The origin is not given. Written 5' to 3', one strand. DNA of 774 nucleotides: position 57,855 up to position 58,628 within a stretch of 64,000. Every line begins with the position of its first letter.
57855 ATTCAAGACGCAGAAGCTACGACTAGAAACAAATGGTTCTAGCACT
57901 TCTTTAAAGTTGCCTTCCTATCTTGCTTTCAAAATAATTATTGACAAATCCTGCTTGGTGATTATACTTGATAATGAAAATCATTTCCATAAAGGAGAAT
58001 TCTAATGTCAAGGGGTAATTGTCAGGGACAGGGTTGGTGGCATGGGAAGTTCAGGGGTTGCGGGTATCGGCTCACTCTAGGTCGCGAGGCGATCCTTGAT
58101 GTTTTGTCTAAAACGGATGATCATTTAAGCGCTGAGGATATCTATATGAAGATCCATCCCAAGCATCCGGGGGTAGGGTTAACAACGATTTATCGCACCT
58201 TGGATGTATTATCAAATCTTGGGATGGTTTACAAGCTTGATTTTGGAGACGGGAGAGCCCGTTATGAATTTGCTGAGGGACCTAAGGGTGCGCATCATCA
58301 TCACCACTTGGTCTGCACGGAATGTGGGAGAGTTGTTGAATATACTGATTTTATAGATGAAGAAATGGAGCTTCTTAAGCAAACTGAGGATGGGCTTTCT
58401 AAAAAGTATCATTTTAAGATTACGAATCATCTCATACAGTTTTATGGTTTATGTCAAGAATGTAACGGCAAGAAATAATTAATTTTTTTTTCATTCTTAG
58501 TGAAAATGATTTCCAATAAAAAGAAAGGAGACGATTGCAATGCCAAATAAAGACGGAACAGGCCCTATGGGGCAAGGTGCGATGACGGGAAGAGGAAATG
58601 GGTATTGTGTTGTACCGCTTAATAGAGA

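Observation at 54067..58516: Four related Fur-box-like operators and two Fur-family regulators in a 4.5-kb locus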

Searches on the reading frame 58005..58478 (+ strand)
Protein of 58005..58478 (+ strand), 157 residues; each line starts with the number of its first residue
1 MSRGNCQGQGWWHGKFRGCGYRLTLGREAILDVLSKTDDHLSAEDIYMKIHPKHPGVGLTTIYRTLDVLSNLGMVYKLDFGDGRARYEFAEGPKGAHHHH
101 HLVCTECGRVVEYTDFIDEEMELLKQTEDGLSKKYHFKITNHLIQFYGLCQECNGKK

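Call 5: search_protein_families(library=pfam, proteins=[window:58005-58478:+], max_evalue=0.01)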
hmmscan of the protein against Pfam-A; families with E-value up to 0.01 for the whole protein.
window:58005-58478:+ (157 aa): 1 family
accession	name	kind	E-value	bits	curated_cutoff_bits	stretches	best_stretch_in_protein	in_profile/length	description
PF01475.25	FUR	-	1.4e-32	112.8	23.1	1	20-147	3-121/121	Ferric uptake regulator family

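Call 9: search_protein_families(library=ncbifam, proteins=[window:58005-58478:+], max_evalue=0.01)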
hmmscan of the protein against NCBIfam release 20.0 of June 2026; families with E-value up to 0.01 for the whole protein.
window:58005-58478:+ (157 aa): 10 families
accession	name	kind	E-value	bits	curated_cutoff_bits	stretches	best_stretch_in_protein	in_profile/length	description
NF051892.1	TransRegFurBacil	equivalog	4.1e-42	143.8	220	1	16-156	12-146/149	ferric iron uptake transcriptional regulator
NF006999.0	PRK09462.1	equivalog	1.1e-26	93.3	146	1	17-155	9-138/148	ferric iron uptake transcriptional regulator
NF052545.1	TransRegPerRClab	equivalog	3.7e-26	91.8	180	1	16-156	8-137/138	transcriptional regulator PerR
NF051891.1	TransRegFurHelico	equivalog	1.2e-22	80.4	200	1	25-155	27-147/148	ferric iron uptake transcriptional regulator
NF047406.1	TransRegPerRTherm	equivalog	5.8e-18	65.4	200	1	22-155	5-127/130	manganese-dependent transcriptional regulator PerR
NF008646.0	PRK11639.1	equivalog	1.9e-11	44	167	1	21-154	22-147/171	zinc uptake transcriptional repressor Zur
NF047462.1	FUR_perox_PerRA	exception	3.1e-08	34.2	200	1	20-142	16-129/142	peroxide-responsive transcriptional repressor PerRA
NF045678.1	TransRegIrrA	equivalog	1.2e-07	31.7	150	1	15-112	12-105/138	iron response transcriptional regulator IrrA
NF045677.1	FeRespRegIrr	equivalog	9.8e-07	28.9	170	1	17-110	5-94/127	Fur family transcriptional regulator Irr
NF047912.1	ECs_2282_CxxC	subfamily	0.0013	18.6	37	1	87-124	13-50/60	ECs_2282 family putative zinc-binding protein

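Call 12: search_solved_structures(query=window:58005-58478:+, max_evalue=0.001, show_alignments=2)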
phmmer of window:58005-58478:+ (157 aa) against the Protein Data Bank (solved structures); distinct sequences matched with E-value up to 0.001: 26.
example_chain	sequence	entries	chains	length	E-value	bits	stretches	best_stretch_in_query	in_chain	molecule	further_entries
9ire_A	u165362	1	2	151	6.7e-32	113.8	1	17-154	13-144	Ferric uptake regulation protein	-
6d57_A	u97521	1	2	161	3.1e-26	95.3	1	17-157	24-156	Ferric uptake regulation protein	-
4ets_A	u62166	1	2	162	3.2e-26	95.3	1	17-157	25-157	Ferric uptake regulation protein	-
8j6w_A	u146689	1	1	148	1.6e-22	83.3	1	17-153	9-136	Ferric uptake regulation protein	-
2w57_A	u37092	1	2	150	2.2e-22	82.8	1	17-151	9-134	FERRIC UPTAKE REGULATION PROTEIN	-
2fe3_A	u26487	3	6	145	3.1e-21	79.1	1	18-156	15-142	Peroxide operon regulator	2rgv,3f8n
4ray_A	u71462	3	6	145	5.1e-20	75.1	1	20-151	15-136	DNA-binding transcriptional dual regulator of siderophore biosynthesis and transport(Fur f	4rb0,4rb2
4raz_A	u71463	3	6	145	6.4e-20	74.8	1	20-151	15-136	DNA-binding transcriptional dual regulator of siderophore biosynthesis and transport(Fur f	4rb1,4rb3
2o03_A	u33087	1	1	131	5.9e-19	71.7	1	19-154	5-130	probable Zinc uptake regulation protein FurB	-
3eyy_A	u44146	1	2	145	4.4e-17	65.6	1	12-154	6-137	Putative iron uptake regulatory protein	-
1mzb_A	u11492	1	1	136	1.1e-16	64.3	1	14-142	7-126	ferric uptake regulation protein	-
2xig_A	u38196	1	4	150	2.8e-16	62.9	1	20-154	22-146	FERRIC UPTAKE REGULATION PROTEIN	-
5fd5_A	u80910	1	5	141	4e-16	62.5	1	20-149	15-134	Ferric uptake regulation protein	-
5fd6_A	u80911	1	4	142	4e-16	62.4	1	20-149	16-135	Ferric uptake regulation protein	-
6h1c_A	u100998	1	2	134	1.1e-15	61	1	15-120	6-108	Ferric uptake regulation protein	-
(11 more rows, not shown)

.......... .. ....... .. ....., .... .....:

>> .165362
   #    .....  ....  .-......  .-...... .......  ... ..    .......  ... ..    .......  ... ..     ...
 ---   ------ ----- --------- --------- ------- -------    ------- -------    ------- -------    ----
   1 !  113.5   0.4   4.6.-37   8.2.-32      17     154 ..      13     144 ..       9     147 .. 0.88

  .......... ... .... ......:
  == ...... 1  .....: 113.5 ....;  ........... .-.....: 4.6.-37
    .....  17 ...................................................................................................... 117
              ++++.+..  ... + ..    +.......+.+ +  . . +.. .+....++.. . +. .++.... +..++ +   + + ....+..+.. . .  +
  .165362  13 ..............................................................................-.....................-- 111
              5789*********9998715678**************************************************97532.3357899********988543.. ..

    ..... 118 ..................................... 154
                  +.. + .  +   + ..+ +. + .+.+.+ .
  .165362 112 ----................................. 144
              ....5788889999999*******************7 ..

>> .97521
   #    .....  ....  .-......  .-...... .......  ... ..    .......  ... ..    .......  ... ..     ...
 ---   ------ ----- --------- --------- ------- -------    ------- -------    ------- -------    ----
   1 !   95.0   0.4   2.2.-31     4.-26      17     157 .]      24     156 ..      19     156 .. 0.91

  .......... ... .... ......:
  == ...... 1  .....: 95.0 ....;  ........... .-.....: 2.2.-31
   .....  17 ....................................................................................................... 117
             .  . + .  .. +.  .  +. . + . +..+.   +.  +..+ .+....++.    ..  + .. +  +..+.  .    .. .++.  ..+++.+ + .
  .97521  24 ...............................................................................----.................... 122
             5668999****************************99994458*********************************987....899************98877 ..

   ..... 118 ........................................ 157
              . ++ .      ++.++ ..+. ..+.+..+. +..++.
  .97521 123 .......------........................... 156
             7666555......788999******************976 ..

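Call 21: find_related_loci(query=window:58005-58478:+, collection=metagenome_contigs, flank=6000)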
Query window:58005-58478:+ (157 aa) in metagenome_contigs; peptide patterns used: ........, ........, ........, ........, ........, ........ (x = any residue, [..] = any of these).
371 stretches matched a pattern; 204 encode a relative of the query (tblastn E <= 1e-3); the best 80 are kept; 80 distinct loci.
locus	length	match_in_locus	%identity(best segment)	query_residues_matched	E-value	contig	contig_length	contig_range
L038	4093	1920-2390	87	1-157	1e-94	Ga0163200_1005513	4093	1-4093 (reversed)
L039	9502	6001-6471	85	1-157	4e-94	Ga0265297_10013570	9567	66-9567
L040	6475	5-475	85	1-157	3e-93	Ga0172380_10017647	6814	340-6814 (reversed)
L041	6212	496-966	86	1-157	4e-93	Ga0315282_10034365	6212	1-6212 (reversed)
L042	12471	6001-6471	85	1-157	2e-93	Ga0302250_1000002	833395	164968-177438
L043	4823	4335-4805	85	1-157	4e-93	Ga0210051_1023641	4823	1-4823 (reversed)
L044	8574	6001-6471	83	1-157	6e-93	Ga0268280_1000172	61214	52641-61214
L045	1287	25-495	83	1-157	5e-100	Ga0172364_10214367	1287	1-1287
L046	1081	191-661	84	1-157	1e-100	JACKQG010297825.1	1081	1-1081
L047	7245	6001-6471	85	1-157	1e-92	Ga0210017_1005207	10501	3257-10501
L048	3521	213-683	85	1-157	1e-93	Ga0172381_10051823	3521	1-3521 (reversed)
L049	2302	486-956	86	1-157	4e-96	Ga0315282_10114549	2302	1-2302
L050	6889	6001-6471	84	1-157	3e-92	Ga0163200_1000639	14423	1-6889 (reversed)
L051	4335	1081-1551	85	1-157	2e-92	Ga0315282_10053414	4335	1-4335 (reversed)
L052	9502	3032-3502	84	1-157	3e-92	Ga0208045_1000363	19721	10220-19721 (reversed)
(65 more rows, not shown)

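Call 32: find_homologous_proteins(query=window:58005-58478:+, max_evalue=1e-10)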
Query window:58005-58478:+ (157 aa): 1888 proteins with E <= 1e-10 among 1904 candidates; the best 120 are listed.
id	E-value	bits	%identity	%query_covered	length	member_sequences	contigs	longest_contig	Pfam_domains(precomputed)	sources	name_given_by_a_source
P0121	8.1e-107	372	100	100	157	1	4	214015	PF01475.26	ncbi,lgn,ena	-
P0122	1.5e-91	323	85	100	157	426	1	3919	PF01475.26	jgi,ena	jgi:Fur family ferric uptake transcriptional regulator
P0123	2.0e-91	322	85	100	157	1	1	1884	PF01475.26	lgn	-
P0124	3.0e-90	318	83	100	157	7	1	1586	PF01475.26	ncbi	-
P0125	4.9e-90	318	83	100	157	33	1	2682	PF01475.26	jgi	-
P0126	7.6e-90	317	82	100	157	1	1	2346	PF01475.26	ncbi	-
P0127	2.0e-89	316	82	100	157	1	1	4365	PF01475.26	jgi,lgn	jgi:Fur family ferric uptake transcriptional regulator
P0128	2.4e-89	315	83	100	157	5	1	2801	PF01475.26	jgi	jgi:Fur family ferric uptake transcriptional regulator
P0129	4.6e-89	315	83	100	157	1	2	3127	PF01475.26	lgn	-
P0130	1.5e-88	313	85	96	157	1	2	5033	PF01475.26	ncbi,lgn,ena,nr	ncbi:MAG: transcriptional repressor [Proteobacteria bacterium]|nr:transcriptional repressor [Pseudom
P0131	2.2e-88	312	82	100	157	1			PF01475.26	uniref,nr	uniref:Ferric-uptake regulator n=1 Tax=uncultured microorganism TaxID=358574 RepID=F8UHS0_9ZZZZ|nr:f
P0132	2.9e-88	312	82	100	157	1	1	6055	PF01475.26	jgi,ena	-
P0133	3.3e-88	312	82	100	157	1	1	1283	PF01475.26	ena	-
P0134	3.5e-87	308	81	100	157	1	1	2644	PF01475.26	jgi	jgi:Fur family ferric uptake transcriptional regulator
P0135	6.2e-87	308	82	99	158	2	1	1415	PF01475.26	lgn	-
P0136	7.4e-87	307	80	100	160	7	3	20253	PF01475.26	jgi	-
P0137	1.1e-86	307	80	100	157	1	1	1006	PF01475.26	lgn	-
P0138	1.6e-86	306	80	100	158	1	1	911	PF01475.26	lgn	-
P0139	1.9e-86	306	80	100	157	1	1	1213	PF01475.26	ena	-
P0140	2.2e-86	306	79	100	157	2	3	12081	PF01475.26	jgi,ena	-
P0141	2.2e-86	306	78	100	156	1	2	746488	PF01475.26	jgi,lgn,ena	-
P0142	3.3e-86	305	80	100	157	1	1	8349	PF01475.26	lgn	-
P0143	3.4e-86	305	80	100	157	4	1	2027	PF01475.26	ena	-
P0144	4.3e-86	305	82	100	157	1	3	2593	PF01475.26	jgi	-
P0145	7.8e-86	304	80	100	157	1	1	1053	PF01475.26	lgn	-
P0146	2.0e-85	303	78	100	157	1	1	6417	PF01475.26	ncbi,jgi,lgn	ncbi:MAG: Fur family transcriptional regulator [Candidatus Omnitrophota bacterium]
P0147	2.1e-85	303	79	100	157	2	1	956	PF01475.26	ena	-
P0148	2.1e-85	303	79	100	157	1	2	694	PF01475.26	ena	-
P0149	2.7e-85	302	80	99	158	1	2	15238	PF01475.26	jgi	jgi:Fur family ferric uptake transcriptional regulator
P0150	4.2e-85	302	81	96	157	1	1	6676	PF01475.26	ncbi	ncbi:MAG: Fur family transcriptional regulator [Candidatus Omnitrophota bacterium]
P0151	5.5e-85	301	78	99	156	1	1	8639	PF01475.26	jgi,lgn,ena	-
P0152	5.9e-85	301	78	100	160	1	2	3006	PF01475.26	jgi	jgi:Fur family ferric uptake transcriptional regulator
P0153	6.2e-85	301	75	100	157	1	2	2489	PF01475.26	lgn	-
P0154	7.1e-85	301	80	100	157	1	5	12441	PF01475.26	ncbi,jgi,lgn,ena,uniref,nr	ncbi:MAG: ferric uptake regulation protein [bacterium (Candidatus Ratteibacteria) CG23_combo_of_CG06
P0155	1.1e-84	300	78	100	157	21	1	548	PF01475.26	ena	-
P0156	1.2e-84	300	77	99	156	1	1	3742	PF01475.26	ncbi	-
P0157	1.3e-84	300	78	99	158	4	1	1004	PF01475.26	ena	-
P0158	1.3e-84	300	78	100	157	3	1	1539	PF01475.26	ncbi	-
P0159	1.4e-84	300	77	100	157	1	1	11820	PF01475.26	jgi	jgi:Fur family ferric uptake transcriptional regulator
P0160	1.6e-84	300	78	100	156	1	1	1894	PF01475.26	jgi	jgi:Fur family ferric uptake transcriptional regulator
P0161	2.6e-84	299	78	100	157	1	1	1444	PF01475.26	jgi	-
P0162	2.8e-84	299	79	99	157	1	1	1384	PF01475.26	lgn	-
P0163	3.2e-84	299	77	100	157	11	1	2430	PF01475.26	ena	-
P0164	4.1e-84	298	78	99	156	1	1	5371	PF01475.26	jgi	jgi:Fur family transcriptional regulator, ferric uptake regulator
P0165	6.1e-84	298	78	100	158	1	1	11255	PF01475.26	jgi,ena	-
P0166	8.6e-84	297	78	100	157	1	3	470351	PF01475.26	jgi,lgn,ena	-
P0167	1.1e-83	297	76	99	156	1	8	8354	PF01475.26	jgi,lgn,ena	-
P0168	1.1e-83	297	76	99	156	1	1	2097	PF01475.26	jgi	-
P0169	1.4e-83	297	78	100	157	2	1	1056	PF01475.26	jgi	-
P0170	1.4e-83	297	82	93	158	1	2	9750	PF01475.26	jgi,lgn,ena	-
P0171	1.9e-83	296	82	96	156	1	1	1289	PF01475.26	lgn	-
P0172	1.9e-83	296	79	100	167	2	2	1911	PF01475.26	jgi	jgi:Fur family ferric uptake transcriptional regulator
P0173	2.5e-83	296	76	99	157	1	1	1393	PF01475.26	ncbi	-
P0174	2.7e-83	296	79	99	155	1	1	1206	PF01475.26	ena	-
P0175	2.7e-83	296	77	100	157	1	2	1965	PF01475.26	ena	-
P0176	3.1e-83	296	76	99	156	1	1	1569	PF01475.26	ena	-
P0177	3.2e-83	295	77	100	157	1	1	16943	PF01475.26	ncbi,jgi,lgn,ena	ncbi:MAG: Fur family transcriptional regulator [Candidatus Omnitrophota bacterium]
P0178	3.5e-83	295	76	100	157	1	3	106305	PF01475.26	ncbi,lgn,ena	-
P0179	3.7e-83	295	76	99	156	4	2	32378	PF01475.26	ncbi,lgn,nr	ncbi:MAG: Fur family transcriptional regulator [Candidatus Omnitrophica bacterium]|nr:Fur family tra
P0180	4.8e-83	295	76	100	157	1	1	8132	PF01475.26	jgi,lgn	jgi:Fur family ferric uptake transcriptional regulator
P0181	6.6e-83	294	75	100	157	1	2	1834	PF01475.26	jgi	-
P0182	7.4e-83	294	80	94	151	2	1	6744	PF01475.26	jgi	-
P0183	7.5e-83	294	76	100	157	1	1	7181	PF01475.26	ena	-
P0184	7.8e-83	294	76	99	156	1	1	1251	PF01475.26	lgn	-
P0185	8.0e-83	294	76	99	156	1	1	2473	PF01475.26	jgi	-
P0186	8.3e-83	294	79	96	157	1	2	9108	PF01475.26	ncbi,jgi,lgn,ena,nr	ncbi:MAG: Fur family transcriptional regulator [Candidatus Omnitrophica bacterium]|nr:Fur family tra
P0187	1.0e-82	294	76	100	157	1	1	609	PF01475.26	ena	-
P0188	1.7e-82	293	77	98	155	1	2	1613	PF01475.26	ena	-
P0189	2.1e-82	293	77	97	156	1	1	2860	PF01475.26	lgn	-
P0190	2.9e-82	292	78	99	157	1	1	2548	PF01475.26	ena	-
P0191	3.3e-82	292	77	100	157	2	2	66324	PF01475.26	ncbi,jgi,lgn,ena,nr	ncbi:MAG: Fur family transcriptional regulator [Candidatus Omnitrophica bacterium]|nr:Fur family tra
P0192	3.9e-82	292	73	100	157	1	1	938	PF01475.26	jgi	jgi:Fur family ferric uptake transcriptional regulator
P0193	4.2e-82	292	76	99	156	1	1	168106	PF01475.26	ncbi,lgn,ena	-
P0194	4.8e-82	292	81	97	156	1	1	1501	PF01475.26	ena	-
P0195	5.0e-82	292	74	100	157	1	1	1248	PF01475.26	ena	-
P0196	6.0e-82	291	78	97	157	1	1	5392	PF01475.26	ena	-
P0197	7.5e-82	291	79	96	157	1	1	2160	PF01475.26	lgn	-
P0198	8.4e-82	291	76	100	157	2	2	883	PF01475.26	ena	-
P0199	9.9e-82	291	75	99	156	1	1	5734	PF01475.26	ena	-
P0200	1.5e-81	290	76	99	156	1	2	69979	PF01475.26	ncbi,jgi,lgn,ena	ncbi:MAG: transcriptional repressor [Candidatus Omnitrophota bacterium]|jgi:Fur family ferric uptake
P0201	1.7e-81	290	75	100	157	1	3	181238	PF01475.26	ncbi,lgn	-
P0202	2.2e-81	290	75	99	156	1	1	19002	PF01475.26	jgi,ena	-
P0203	2.7e-81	289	76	98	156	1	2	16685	PF01475.26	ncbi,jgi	-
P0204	2.8e-81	289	75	100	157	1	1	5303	PF01475.26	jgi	-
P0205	3.0e-81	289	76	99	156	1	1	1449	PF01475.26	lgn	-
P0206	6.6e-81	288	75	100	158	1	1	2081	PF01475.26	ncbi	-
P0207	7.1e-81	288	75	100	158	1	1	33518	PF01475.26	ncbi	ncbi:MAG: transcriptional repressor, partial [Candidatus Omnitrophota bacterium]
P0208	1.1e-80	287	76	100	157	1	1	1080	PF01475.26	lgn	-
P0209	1.6e-80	287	72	100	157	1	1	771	PF01475.26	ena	-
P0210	1.7e-80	287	74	99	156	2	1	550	PF01475.26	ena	-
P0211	1.8e-80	287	75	98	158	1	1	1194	PF01475.26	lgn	-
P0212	2.3e-80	286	76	99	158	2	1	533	PF01475.26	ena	-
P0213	2.6e-80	286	73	100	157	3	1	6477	PF01475.26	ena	-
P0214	2.9e-80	286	75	99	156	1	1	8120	PF01475.26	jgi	jgi:Fur family ferric uptake transcriptional regulator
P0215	2.9e-80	286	75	100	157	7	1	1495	PF01475.26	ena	-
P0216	3.1e-80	286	74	100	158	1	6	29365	PF01475.26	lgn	-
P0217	4.1e-80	285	74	99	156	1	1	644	PF01475.26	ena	-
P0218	4.2e-80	285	73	99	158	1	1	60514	PF01475.26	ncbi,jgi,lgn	ncbi:MAG: transcriptional repressor [Candidatus Omnitrophota bacterium]|jgi:Fur family ferric uptake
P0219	5.5e-80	285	78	94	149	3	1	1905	PF01475.26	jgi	-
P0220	5.7e-80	285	73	99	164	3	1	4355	PF01475.26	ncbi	-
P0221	6.2e-80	285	75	98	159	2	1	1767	PF01475.26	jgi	jgi:Fur family ferric uptake transcriptional regulator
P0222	7.2e-80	285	73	100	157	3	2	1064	PF01475.26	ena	-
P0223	9.0e-80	284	72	99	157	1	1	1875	PF01475.26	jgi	jgi:Fur family ferric uptake transcriptional regulator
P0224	9.9e-80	284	75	100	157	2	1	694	PF01475.26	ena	-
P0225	1.1e-79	284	75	100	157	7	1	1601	PF01475.26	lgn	-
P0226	1.4e-79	284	75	99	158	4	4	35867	PF01475.26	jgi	-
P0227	1.8e-79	283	76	99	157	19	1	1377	PF01475.26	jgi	jgi:Fur family transcriptional regulator, ferric uptake regulator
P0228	2.0e-79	283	75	99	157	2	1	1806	PF01475.26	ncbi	-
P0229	2.7e-79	283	74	99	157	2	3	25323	PF01475.26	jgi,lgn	-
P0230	2.8e-79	283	76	97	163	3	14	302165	PF01475.26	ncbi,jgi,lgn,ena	-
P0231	2.9e-79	283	76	97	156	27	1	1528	PF01475.26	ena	-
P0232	3.0e-79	283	74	100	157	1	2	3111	PF01475.26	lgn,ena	-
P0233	3.2e-79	283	75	98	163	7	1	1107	PF01475.26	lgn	-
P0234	3.3e-79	282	75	99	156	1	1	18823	PF01475.26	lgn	-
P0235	3.5e-79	282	75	99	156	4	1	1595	PF01475.26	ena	-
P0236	3.5e-79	282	75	100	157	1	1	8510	PF01475.26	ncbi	-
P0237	3.6e-79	282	74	100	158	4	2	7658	PF01475.26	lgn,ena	-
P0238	4.7e-79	282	75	96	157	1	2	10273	PF01475.26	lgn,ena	-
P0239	4.7e-79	282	76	97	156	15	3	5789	PF01475.26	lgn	-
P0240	6.1e-79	282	75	99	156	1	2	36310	PF01475.26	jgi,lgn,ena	-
